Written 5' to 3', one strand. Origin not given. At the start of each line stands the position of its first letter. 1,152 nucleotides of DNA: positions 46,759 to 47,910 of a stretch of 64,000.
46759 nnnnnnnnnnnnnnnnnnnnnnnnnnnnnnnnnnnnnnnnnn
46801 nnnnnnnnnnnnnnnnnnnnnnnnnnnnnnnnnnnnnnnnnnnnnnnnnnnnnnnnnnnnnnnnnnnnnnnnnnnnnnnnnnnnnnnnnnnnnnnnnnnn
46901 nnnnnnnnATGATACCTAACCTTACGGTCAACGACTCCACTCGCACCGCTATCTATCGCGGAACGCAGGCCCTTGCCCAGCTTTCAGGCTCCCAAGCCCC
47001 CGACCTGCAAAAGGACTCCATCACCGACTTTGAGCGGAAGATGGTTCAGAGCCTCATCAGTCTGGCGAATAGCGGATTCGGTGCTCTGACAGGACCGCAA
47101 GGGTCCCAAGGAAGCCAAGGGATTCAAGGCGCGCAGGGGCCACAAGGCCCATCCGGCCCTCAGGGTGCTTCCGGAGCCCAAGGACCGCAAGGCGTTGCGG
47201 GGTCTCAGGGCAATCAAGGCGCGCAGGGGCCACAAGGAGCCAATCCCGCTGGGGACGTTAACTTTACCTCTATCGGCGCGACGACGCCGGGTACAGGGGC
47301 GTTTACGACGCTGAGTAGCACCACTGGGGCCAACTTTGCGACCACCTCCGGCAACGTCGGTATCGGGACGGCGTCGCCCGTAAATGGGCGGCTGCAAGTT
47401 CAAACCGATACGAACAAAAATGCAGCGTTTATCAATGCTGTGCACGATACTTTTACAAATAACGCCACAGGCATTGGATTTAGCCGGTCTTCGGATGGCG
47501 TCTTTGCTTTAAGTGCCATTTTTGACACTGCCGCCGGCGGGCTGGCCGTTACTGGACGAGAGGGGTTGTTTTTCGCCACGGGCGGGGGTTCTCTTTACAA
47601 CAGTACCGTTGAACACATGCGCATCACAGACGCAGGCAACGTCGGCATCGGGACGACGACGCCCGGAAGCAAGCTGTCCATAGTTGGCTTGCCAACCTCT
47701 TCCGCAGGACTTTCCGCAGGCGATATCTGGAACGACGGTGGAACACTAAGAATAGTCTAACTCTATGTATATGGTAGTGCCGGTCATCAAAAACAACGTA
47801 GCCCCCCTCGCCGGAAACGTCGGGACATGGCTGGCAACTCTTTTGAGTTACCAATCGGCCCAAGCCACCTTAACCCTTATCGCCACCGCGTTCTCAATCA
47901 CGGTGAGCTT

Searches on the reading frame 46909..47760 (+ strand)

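Call 68: search_protein_families(library=pfam, proteins=[window:46909-47760:+], max_evalue=0.001)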
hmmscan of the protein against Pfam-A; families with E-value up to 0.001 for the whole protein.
window:46909-47760:+ (283 aa): 1 family
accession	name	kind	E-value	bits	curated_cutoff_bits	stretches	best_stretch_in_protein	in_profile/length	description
PF01391.23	Collagen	-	5e-08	33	27.2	1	62-111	10-59/60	Collagen triple helix repeat (20 copies)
